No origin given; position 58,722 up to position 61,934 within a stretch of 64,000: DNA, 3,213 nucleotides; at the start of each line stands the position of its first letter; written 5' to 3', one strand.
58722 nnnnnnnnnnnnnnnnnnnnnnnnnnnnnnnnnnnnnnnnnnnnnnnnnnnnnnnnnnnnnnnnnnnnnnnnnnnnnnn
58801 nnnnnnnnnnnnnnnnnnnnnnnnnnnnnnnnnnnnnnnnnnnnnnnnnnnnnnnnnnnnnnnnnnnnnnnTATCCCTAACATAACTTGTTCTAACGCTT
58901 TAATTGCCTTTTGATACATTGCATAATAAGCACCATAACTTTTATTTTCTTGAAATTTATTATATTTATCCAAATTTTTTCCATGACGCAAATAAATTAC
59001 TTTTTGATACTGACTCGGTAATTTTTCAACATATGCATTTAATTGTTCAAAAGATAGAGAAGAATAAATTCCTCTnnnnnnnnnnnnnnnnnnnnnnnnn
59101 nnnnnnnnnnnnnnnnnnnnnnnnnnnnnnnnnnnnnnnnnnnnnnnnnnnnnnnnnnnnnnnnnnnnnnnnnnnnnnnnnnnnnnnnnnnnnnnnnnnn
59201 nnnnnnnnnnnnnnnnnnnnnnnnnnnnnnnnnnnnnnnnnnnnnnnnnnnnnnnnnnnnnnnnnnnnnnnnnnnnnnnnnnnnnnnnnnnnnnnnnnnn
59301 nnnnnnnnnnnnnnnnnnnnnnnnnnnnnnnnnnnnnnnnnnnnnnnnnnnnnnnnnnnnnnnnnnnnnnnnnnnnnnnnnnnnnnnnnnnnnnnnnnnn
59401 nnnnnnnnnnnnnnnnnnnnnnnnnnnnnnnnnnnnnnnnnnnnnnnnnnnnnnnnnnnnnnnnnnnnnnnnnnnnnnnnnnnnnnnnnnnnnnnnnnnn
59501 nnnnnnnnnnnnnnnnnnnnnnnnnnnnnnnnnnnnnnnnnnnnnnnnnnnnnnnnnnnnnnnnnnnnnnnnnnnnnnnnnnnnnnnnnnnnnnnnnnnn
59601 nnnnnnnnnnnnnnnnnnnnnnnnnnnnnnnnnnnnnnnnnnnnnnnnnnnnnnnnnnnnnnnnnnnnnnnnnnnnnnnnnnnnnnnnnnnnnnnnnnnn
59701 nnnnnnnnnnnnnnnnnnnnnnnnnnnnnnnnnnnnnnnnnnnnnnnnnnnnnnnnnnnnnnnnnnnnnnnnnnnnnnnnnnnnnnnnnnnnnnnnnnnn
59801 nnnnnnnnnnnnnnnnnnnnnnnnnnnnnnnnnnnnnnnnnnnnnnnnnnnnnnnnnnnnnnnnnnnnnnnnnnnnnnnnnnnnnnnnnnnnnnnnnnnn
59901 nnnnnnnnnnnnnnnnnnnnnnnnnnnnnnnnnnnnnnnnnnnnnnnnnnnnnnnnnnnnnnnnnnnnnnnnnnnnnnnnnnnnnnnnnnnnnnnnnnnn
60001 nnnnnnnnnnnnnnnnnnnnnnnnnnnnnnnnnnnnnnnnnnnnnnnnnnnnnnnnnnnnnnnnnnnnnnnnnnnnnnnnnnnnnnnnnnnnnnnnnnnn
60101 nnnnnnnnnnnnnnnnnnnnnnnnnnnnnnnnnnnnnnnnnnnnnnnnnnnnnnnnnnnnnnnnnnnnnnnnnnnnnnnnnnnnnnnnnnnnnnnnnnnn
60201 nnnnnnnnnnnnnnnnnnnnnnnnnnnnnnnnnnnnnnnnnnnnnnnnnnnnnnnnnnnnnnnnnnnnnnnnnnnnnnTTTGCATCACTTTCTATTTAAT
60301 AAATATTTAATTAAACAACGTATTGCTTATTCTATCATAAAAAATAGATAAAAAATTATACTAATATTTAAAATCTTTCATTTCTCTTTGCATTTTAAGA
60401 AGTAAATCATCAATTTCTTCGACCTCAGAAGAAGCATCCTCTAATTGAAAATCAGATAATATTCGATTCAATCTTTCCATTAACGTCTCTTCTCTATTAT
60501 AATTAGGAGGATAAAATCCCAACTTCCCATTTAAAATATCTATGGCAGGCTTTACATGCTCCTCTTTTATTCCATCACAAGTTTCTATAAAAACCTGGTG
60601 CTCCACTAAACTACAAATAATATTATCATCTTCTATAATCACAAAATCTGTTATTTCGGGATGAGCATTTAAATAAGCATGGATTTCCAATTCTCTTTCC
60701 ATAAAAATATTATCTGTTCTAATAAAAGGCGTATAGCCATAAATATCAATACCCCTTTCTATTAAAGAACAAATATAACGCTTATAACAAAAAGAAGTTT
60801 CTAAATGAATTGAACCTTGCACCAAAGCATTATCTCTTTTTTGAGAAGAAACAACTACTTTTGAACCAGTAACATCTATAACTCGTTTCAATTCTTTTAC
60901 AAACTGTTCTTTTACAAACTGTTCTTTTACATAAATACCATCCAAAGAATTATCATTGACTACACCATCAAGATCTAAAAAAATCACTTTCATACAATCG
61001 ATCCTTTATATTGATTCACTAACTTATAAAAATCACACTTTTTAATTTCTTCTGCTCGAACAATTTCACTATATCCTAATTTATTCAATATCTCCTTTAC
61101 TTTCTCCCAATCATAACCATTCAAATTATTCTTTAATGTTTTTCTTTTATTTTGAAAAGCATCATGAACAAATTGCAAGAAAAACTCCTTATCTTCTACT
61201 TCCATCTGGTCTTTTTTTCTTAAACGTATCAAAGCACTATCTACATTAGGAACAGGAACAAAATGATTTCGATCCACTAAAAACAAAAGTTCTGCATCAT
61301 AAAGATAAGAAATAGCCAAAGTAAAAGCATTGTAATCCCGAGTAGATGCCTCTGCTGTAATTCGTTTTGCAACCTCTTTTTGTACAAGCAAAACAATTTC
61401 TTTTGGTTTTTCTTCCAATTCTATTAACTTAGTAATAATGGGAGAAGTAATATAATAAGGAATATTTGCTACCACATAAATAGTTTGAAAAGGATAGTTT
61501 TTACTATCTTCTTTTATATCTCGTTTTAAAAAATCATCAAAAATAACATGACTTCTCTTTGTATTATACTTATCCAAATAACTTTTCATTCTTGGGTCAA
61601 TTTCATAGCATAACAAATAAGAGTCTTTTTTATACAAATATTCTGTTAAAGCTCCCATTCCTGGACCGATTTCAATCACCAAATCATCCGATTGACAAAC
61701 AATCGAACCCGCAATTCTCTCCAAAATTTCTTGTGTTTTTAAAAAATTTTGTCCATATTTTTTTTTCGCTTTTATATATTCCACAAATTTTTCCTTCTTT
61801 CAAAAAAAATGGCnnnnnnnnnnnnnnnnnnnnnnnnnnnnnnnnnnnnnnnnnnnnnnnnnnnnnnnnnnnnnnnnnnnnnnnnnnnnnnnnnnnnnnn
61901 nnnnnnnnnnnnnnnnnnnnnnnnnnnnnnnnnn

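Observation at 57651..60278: A giant 875-aa sigma factor combines a complete sporulation-type sigma core with four to five tandem region-4-like modules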

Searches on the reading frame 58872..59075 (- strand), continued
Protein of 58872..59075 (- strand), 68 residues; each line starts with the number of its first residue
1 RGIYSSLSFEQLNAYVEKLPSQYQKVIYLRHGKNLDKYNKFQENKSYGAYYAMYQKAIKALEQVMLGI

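Call 84: find_encoding_contigs(protein=P0130, flank=6000, max_places=1)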
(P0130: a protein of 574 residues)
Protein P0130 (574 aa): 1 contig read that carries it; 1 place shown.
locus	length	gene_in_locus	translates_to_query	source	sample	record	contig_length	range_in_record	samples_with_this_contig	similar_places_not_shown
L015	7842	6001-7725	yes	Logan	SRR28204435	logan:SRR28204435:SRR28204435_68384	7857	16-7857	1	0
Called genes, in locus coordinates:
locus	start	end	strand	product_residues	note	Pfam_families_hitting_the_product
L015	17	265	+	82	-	-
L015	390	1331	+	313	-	-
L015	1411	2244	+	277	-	-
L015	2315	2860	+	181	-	PF01765:RRF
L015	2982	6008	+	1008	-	PF04542:Sigma70_r2, PF04539:Sigma70_r3, PF04545:Sigma70_r4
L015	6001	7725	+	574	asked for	PF08281:Sigma70_r4_2 (faint), PF23191:WHD_MCM3_C (faint), PF04545:Sigma70_r4 (faint)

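Call 87: fold_search(model_id=the predicted structure, library=viral)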
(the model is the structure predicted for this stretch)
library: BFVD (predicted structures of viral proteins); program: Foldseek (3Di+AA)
matches with E <= 10: 140; with E <= 0.001: 0
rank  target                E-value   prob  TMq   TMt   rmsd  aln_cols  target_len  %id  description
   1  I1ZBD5                1.2e-01  1.00  0.69  0.16   4.3        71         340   20  (no name in the UniProt tables at hand)
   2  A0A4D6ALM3            4.0e-01  0.84  0.54  0.49   4.4        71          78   15  (no name in the UniProt tables at hand)
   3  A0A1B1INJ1            4.7e-01  0.90  0.52  0.49   3.2        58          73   21  (no name in the UniProt tables at hand)
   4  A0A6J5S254            5.3e-01  0.96  0.65  0.35   4.5        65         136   15  Sigma70_r4 domain containing protein [uncultured Caudovirales phage]
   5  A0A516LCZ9            6.7e-01  0.94  0.63  0.16   4.3        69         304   14  (no name in the UniProt tables at hand)
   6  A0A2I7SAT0            8.5e-01  0.92  0.70  0.14   3.8        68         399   16  (no name in the UniProt tables at hand)
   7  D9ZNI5                1.1e+00  0.72  0.56  0.24   5.8        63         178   14  (no name in the UniProt tables at hand)
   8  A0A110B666            1.3e+00  0.90  0.65  0.47   2.5        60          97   20  (no name in the UniProt tables at hand)
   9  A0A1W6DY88            1.3e+00  0.90  0.69  0.12   2.7        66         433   12  Putative RNA polymerase sigma factor [Aeromonas phage phiA8-29]
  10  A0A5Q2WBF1            1.4e+00  0.77  0.58  0.56   2.9        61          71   11  (no name in the UniProt tables at hand)
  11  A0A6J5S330            1.5e+00  0.89  0.67  0.51   2.5        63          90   14  Uncharacterized protein [uncultured Caudovirales phage]
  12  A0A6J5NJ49            1.5e+00  0.72  0.62  0.36   4.4        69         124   16  Uncharacterized protein [uncultured Caudovirales phage]
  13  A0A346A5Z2            1.6e+00  0.75  0.59  0.20   2.4        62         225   19  (no name in the UniProt tables at hand)
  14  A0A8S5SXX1            1.6e+00  0.60  0.63  0.36   4.2        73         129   11  Sigma70 [Siphoviridae sp. ct8wU2]
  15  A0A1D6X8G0            1.6e+00  0.60  0.59  0.20   3.2        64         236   22  Uncharacterized protein [Bacillus phage PBC4]
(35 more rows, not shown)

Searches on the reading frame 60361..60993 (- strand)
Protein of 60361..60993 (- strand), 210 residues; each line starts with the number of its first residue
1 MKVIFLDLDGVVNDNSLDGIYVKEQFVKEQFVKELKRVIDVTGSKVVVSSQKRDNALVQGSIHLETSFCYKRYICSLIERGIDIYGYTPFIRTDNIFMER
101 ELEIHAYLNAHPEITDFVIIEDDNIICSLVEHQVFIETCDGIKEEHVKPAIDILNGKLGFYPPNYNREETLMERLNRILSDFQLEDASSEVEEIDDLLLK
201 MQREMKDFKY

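Call 3: search_protein_families(library=pfam, proteins=[window:60361-60993:-], max_evalue=0.1)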
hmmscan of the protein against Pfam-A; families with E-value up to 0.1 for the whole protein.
window:60361-60993:- (210 aa): 1 family
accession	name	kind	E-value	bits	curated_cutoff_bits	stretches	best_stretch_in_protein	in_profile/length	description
PF18143.6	HAD_SAK_2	-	1.8e-15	57.9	27.5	1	3-147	1-139/139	HAD domain in Swiss Army Knife RNA repair proteins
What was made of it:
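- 60361..60993 (-): HAD_SAK_2-family gene. It lies next to the sigma gene in all three syntenic loci and overlaps rsmA by 4 nt. Pfam PF18143, 57.9 bits (call 3).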

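Call 4: search_protein_families(library=ncbifam, proteins=[window:60361-60993:-], max_evalue=0.1)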
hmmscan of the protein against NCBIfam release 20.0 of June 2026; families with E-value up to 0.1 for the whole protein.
window:60361-60993:- (210 aa): 3 families
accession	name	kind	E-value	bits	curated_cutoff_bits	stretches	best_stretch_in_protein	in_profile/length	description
NF006407.0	PRK08655.1-1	equivalog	0.017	14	834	1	28-144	140-250/439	prephenate dehydrogenase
TIGR01656.1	Histidinol-ppas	subfamily_domain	0.052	13.4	84.15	1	2-73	1-72/149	histidinol-phosphate phosphatase domain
TIGR01662.1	HAD-SF-IIIA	subfamily_domain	0.053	13.6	44.6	1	2-53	1-51/141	HAD-IIIA family hydrolase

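Call 70: search_protein_families(library=padloc, proteins=[window:60361-60993:-], max_evalue=0.001)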
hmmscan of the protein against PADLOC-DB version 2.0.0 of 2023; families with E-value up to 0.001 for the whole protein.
window:60361-60993:- (210 aa): 0 families

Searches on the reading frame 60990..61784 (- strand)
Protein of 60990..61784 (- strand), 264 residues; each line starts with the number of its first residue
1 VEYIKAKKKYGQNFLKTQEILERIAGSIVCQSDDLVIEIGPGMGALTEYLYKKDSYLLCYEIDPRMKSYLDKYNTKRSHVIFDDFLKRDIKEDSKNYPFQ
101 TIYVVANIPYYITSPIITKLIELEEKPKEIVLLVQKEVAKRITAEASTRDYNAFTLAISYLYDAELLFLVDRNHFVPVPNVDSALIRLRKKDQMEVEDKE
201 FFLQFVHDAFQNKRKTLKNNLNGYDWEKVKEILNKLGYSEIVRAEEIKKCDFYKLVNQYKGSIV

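Call 3: search_protein_families(library=pfam, proteins=[window:60990-61784:-], max_evalue=0.1)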
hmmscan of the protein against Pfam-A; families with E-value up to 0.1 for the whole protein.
window:60990-61784:- (264 aa): 4 families
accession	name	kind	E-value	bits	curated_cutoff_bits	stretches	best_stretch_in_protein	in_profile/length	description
PF00398.26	RrnaAD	-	4.5e-54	183.8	24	1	5-258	3-260/263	Ribosomal RNA adenine dimethylase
PF05401.17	NodS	-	0.028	14.7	24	1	36-114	47-121/201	Nodulation protein S (NodS)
PF21263.2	Acyl-CoA-dh_C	-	0.058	14.2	27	0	6-26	13-33/96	Acyl-CoA dehydrogenase, C-terminal domain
PF04707.20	PRELI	-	0.064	13.5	27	0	66-114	4-53/157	PRELI-like family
